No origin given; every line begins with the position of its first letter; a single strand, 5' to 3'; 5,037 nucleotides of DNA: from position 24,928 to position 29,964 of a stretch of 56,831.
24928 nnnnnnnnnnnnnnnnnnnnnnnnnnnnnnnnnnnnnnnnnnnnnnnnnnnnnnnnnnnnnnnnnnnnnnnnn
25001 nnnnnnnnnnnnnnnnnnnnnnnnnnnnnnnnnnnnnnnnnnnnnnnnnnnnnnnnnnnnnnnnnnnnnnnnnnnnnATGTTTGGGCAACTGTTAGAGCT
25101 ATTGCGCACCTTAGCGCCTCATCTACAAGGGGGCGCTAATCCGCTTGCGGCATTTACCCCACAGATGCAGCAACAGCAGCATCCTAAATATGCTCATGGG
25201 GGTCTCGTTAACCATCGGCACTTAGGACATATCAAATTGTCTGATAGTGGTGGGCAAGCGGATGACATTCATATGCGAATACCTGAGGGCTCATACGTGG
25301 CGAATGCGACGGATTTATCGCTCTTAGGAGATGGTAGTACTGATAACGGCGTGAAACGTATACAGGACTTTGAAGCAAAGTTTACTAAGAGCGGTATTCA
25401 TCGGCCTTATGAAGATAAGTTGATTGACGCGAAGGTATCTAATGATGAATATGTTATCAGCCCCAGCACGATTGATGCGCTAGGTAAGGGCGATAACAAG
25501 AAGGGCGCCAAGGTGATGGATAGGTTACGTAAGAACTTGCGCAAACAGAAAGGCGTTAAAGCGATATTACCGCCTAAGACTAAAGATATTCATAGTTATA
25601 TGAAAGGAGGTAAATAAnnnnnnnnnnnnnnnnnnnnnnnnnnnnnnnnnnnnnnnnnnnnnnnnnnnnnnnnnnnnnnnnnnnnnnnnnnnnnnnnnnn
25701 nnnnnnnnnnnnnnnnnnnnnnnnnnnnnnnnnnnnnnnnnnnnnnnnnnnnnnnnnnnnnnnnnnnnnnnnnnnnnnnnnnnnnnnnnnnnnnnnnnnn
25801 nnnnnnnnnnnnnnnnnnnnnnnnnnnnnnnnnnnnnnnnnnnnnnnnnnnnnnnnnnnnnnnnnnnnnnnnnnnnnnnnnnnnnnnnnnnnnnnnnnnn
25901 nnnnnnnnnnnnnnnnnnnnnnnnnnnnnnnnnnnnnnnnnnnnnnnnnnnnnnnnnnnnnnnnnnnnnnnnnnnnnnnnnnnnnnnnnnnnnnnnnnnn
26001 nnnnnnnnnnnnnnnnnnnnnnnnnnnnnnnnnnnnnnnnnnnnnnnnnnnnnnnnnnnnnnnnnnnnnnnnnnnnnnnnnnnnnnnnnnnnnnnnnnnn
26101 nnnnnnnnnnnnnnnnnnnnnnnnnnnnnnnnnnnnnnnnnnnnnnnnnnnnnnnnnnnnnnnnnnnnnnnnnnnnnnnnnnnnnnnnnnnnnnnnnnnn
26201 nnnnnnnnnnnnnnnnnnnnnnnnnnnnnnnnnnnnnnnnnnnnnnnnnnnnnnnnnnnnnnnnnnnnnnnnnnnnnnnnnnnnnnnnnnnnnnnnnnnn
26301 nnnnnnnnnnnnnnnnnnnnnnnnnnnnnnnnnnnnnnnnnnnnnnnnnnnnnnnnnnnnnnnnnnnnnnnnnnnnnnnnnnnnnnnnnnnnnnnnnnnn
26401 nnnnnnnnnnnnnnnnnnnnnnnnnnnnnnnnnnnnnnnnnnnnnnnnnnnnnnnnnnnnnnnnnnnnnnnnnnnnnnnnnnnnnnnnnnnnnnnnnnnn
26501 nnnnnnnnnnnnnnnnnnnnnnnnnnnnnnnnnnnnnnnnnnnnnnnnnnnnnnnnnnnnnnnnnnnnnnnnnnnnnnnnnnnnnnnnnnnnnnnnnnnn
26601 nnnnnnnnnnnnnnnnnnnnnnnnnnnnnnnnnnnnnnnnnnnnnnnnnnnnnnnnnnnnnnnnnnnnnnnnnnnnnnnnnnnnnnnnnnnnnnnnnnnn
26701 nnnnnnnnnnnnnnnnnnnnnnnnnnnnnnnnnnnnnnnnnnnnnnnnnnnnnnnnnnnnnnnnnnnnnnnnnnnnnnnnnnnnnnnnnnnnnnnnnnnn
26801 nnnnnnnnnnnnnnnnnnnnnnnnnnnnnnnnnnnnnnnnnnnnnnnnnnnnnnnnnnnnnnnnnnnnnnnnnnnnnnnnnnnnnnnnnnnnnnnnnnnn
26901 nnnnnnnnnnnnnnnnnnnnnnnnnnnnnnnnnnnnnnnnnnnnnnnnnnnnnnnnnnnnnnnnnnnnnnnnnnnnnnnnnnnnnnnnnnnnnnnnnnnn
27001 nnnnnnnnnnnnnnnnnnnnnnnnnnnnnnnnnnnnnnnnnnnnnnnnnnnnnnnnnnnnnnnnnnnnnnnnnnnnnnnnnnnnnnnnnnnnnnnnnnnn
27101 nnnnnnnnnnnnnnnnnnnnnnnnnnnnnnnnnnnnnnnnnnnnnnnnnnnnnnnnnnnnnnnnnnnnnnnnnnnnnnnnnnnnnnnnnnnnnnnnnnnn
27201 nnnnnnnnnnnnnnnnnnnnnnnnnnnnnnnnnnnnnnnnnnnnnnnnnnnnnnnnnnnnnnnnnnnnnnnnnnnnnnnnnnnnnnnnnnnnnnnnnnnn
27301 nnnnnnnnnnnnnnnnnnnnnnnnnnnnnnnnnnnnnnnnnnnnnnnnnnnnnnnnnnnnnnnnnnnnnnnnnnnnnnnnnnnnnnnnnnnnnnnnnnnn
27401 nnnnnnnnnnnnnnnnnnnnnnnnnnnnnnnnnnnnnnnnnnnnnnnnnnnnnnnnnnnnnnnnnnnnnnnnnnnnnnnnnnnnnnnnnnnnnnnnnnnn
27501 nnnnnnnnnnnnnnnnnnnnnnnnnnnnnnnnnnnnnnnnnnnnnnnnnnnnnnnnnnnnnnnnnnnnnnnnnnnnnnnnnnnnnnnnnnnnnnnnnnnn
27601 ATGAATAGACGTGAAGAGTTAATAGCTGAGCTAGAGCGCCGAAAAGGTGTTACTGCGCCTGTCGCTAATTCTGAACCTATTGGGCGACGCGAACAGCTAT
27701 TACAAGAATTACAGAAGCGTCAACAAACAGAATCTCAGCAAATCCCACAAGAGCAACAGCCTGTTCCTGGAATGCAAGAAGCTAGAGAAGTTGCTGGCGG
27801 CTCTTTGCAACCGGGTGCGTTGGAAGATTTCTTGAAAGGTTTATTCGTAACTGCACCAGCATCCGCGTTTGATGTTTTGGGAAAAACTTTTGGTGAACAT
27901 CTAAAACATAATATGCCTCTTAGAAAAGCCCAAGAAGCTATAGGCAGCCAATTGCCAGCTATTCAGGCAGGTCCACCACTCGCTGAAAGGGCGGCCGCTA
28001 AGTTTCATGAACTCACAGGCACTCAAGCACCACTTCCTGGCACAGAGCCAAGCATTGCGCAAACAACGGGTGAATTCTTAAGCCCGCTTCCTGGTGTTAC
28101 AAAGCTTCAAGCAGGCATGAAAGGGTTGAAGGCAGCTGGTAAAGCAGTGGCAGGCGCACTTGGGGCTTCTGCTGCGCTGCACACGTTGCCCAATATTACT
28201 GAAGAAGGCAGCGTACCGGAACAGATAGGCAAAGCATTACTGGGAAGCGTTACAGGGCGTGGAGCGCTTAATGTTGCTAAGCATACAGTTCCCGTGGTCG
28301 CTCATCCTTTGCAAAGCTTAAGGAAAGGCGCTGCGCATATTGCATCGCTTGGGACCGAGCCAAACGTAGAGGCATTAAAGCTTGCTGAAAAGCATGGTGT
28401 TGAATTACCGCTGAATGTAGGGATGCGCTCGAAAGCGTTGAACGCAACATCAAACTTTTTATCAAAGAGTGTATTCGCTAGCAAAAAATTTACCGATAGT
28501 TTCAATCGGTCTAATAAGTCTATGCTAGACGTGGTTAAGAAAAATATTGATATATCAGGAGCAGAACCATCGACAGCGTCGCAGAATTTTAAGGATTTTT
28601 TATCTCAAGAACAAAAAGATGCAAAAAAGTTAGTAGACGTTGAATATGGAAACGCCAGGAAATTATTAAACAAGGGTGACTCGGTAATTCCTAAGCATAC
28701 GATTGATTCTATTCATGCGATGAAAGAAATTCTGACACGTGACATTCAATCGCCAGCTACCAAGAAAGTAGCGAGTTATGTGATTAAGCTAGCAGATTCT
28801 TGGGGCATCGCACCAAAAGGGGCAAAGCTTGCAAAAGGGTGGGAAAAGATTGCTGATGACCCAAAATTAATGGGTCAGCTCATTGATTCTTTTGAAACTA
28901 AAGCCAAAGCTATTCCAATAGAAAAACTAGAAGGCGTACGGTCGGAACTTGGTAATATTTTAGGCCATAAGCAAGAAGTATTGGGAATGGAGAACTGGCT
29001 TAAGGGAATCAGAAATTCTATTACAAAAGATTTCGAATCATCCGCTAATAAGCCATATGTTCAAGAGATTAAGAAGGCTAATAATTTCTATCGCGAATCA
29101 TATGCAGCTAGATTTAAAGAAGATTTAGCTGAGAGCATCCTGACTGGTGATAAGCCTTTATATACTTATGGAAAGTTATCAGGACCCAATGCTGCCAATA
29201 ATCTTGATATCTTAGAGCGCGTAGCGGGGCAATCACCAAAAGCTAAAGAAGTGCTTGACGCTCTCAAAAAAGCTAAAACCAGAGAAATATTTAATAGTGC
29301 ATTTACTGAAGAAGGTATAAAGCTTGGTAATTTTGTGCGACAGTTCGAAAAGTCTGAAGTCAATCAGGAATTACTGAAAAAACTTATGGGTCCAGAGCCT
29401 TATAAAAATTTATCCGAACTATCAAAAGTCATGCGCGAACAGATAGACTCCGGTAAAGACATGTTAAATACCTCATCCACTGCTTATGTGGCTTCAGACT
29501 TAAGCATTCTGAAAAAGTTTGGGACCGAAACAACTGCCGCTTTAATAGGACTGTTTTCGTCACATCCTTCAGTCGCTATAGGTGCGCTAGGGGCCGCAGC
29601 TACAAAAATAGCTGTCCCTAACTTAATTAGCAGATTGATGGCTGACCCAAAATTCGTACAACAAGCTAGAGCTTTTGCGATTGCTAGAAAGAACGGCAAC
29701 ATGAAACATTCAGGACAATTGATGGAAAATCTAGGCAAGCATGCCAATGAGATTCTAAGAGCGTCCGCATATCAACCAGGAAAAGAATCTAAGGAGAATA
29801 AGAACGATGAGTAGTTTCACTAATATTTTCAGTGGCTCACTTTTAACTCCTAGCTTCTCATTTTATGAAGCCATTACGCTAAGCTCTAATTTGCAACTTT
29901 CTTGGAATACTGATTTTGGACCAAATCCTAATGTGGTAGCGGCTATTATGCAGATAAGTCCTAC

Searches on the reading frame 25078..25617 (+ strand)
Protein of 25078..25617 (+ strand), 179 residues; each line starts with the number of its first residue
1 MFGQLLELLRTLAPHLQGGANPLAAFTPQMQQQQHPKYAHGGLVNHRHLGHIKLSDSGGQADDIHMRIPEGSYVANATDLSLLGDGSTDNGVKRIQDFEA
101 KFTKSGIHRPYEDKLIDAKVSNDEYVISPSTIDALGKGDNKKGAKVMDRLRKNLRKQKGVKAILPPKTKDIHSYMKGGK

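Call 4: search_protein_families(library=pfam, proteins=[window:25078-25617:+], max_evalue=0.01)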
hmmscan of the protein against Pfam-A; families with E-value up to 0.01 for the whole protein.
window:25078-25617:+ (179 aa): 0 families

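Call 5: search_protein_families(library=phrogs, proteins=[window:25078-25617:+], max_evalue=0.01)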
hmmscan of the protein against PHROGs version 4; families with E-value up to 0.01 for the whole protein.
window:25078-25617:+ (179 aa): 0 families

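Call 46: find_homologous_proteins(query=window:25078-25614:+, max_evalue=0.001)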
Query window:25078-25614:+ (179 aa): 6 proteins with E <= 0.001 among 71 candidates.
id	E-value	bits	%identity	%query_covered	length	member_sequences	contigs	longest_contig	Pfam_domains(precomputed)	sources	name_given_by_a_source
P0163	1.9e-114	398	100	100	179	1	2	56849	-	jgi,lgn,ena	-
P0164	9.2e-76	272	72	97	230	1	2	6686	-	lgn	-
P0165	4.3e-42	162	53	97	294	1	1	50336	-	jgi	jgi:hypothetical protein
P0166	5.8e-40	155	51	99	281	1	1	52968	-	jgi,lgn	jgi:hypothetical protein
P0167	2.9e-28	117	54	63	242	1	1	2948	-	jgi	-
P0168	2.3e-27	114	57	58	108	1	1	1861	-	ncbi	-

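Call 48: find_encoding_contigs(protein=P0166, flank=10000, max_places=1)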
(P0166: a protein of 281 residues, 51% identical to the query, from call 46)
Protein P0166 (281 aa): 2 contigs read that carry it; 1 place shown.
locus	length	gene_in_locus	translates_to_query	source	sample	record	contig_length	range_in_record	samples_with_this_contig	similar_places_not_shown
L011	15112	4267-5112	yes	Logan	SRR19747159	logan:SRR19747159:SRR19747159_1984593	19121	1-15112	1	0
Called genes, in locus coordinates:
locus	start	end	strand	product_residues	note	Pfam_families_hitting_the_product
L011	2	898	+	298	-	?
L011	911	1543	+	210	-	PF24175:SU10_adaptor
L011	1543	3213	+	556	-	-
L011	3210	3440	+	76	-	-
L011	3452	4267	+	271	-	-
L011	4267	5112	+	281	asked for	-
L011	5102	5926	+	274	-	-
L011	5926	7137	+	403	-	-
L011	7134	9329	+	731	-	-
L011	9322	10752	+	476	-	-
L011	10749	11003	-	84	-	-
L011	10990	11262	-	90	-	-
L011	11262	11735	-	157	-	-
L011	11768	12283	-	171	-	-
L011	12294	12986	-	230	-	PF04404:ERF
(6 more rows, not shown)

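Call 53: search_protein_families(library=ncbifam, proteins=[window:25078-25614:+], max_evalue=0.1)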
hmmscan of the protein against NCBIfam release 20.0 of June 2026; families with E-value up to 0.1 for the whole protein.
window:25078-25614:+ (179 aa): 0 families

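Call 69: search_solved_structures(query=A3, max_evalue=1)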
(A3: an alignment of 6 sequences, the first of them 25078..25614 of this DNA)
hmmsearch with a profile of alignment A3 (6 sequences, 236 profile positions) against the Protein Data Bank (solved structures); distinct sequences matched with E-value up to 1: 0.

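Call 84: predict_structure(alignment_id=A3)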
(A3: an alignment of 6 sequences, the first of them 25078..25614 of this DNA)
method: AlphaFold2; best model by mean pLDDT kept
length: 179 residues; sequences in the alignment: 6
mean_pLDDT: 53.9   pTM: 0.50
mean pLDDT of the five models: 53.9, 53.4, 43.6, 43.3, 39.3
residues with pLDDT >= 90: 0; 70-90: 51; 50-70: 47; < 50: 81
segments of 3 or more residues with pLDDT < 50: 1-61, 107-111, 162-171, 176-179
pLDDT, mean of each block of 10 residues (from residue 1): 37 36 33 28 31 42 64 71 69 71 53 64 70 73 75 67 43 43
secondary structure, 60 per line:
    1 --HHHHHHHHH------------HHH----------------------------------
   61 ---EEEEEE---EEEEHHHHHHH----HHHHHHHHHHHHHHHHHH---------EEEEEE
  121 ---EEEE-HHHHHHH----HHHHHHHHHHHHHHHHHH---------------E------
elements in order: H3-11 E64-69 E73-76 H77-83 H88-105 E115-120 E124-127 H129-135 H140-157
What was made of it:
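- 25189..25209 (+): Y-A-H-G-G-L-V motif in the disordered N-terminal part of the 179-aa protein (25078..25617). AF2 predicts residues 1-61 as disordered (call 84).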

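Call 87: fold_search(model_id=the predicted structure, library=pdb)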
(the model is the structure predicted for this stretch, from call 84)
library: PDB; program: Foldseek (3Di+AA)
matches with E <= 10: 50; with E <= 0.001: 0
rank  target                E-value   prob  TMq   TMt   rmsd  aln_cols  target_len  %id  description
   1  7mqs_E                1.1e+00  0.03  0.11  0.03  31.9        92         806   15  The insulin receptor ectodomain in complex with three venom hybrid insulin molecules - asymmetric conformation (released 2022-03-16)
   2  4nnb                  1.9e+00  0.06  0.18  0.08  13.5       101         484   16  Binary complex of ObcA with oxaloacetate (released 2014-03-19)
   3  3hp9                  2.2e+00  0.03  0.12  0.06  13.3        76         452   18  Crystal structure of SSB/Exonuclease I in complex with inhibitor CFAM (released 2010-01-19)
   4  6k15_I                3.0e+00  0.01  0.12  0.09  31.1       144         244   10  RSC substrate-recruitment module (released 2019-11-13)
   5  1wc4_A                3.1e+00  0.06  0.21  0.20  11.9       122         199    7  Soluble adenylyl cyclase CyaC from S. platensis in complex with alpha, beta-methylene-ATP and Europium (released 2004-12-20)
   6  1azs_A                3.3e+00  0.04  0.20  0.19   8.4       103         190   14  COMPLEX OF GS-ALPHA WITH THE CATALYTIC DOMAINS OF MAMMALIAN ADENYLYL CYCLASE (released 1998-02-25)
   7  8a22_Ak               3.3e+00  0.01  0.11  0.13  20.2       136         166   10  Structure of the mitochondrial ribosome from Polytomella magna (released 2022-11-16)
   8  7uyk_A                4.0e+00  0.06  0.18  0.21  14.3        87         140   16  Structure of RNF31 in complex with FP06655, a Helicon Polypeptide (released 2022-12-28)
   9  7vkl_A                4.0e+00  0.05  0.21  0.23  12.5       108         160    9  Crystal structure of MmIMP3-KH12 in complex with zipcode RNA (released 2022-10-05)
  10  5o5k_A                4.5e+00  0.01  0.13  0.12  10.6       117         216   18  X-ray structure of a bacterial adenylyl cyclase soluble domain (released 2017-11-01)
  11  3uvj_D                4.8e+00  0.02  0.15  0.14   8.0        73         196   12  Crystal structure of the catalytic domain of the heterodimeric human soluble guanylate cyclase 1. (released 2011-12-28)
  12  9z80_C                5.1e+00  0.01  0.10  0.06  14.0        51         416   14  SARS-CoV-2 S2 in complex with polyclonal Fab_Donor1 (released 2026-03-11)
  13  7bn9_A                5.1e+00  0.01  0.10  0.04  12.1        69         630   16  Crystal Structure of Bacillus subtilis Penicillin Binding Protein 3 (released 2022-03-02)
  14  1ztg_B                5.4e+00  0.01  0.15  0.25  11.7       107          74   11  human alpha polyC binding protein KH1 (released 2006-05-27)
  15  3uvj_B                5.7e+00  0.02  0.15  0.14   8.0        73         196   12  Crystal structure of the catalytic domain of the heterodimeric human soluble guanylate cyclase 1. (released 2011-12-28)
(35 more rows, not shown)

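Call 88: fold_search(model_id=the predicted structure, library=viral)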
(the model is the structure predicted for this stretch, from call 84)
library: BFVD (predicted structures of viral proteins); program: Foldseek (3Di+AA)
matches with E <= 10: 64; with E <= 0.001: 4
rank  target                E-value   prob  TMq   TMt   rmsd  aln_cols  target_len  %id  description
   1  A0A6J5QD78            3.0e-06  1.00  0.49  0.43  14.9       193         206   24  Uncharacterized protein [uncultured Caudovirales phage]
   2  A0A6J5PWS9            3.2e-06  1.00  0.54  0.20  13.5       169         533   27  Uncharacterized protein [uncultured Caudovirales phage]
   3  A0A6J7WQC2            5.1e-06  1.00  0.49  0.14  14.6       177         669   29  Uncharacterized protein [uncultured Caudovirales phage]
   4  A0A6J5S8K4            9.5e-04  0.99  0.36  0.11  19.9       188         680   19  Uncharacterized protein [uncultured Caudovirales phage]
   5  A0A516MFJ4            1.2e-01  0.28  0.21  0.07  15.6       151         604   18  (no name in the UniProt tables at hand)
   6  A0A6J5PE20            1.9e-01  0.47  0.29  0.09  14.6       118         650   20  Uncharacterized protein [uncultured Caudovirales phage]
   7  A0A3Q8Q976            1.9e-01  0.20  0.21  0.30  11.3       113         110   12  Ribbon-helix-helix domain [Sulfolobales Beppu filamentous virus 2]
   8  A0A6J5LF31            2.7e-01  0.38  0.30  0.26  19.0       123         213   26  Uncharacterized protein [uncultured Caudovirales phage]
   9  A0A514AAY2            4.6e-01  0.30  0.27  0.10  19.7       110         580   18  (no name in the UniProt tables at hand)
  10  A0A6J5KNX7            4.6e-01  0.13  0.25  0.05  22.0       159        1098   23  Uncharacterized protein [uncultured Caudovirales phage]
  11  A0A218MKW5            4.8e-01  0.41  0.33  0.11  10.5       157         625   23  Uncharacterized protein [uncultured virus]
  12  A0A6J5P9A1            4.8e-01  0.05  0.15  0.16  17.8       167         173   11  Uncharacterized protein [uncultured Caudovirales phage]
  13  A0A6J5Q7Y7            5.5e-01  0.11  0.26  0.08  29.6       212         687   17  Uncharacterized protein [uncultured Caudovirales phage]
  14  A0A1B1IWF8            6.9e-01  0.30  0.30  0.25  18.7       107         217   21  (no name in the UniProt tables at hand)
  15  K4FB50                7.4e-01  0.12  0.21  0.15  11.3        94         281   17  Uncharacterized protein [Cronobacter phage vB_CsaM_GAP32]
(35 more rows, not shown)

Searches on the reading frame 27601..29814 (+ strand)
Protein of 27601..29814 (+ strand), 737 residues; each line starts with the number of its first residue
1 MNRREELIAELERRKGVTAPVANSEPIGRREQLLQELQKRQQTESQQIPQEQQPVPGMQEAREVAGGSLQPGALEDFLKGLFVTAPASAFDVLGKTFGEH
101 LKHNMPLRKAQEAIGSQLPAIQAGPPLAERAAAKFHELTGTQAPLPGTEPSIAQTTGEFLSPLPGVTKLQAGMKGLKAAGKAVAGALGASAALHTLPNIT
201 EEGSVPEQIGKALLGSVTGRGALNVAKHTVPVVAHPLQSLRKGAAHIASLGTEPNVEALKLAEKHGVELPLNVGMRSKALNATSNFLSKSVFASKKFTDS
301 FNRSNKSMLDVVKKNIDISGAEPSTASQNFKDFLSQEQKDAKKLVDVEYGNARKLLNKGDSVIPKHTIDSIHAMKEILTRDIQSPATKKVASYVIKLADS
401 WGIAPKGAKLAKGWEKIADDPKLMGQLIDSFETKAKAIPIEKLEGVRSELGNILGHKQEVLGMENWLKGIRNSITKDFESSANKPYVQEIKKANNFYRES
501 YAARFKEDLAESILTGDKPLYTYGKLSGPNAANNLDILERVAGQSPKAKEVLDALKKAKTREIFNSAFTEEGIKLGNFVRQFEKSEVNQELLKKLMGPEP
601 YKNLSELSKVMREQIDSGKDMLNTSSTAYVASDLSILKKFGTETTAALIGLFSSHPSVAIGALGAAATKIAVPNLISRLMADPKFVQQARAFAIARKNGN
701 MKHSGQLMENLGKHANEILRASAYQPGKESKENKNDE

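Call 58: search_protein_families(library=pfam, proteins=[window:27601-29814:+], max_evalue=0.001)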
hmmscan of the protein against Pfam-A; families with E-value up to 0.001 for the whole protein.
window:27601-29814:+ (737 aa): 0 families

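Call 70: search_solved_structures(query=window:27601-29811:+, max_evalue=1)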
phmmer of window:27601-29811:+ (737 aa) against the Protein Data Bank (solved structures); distinct sequences matched with E-value up to 1: 0.
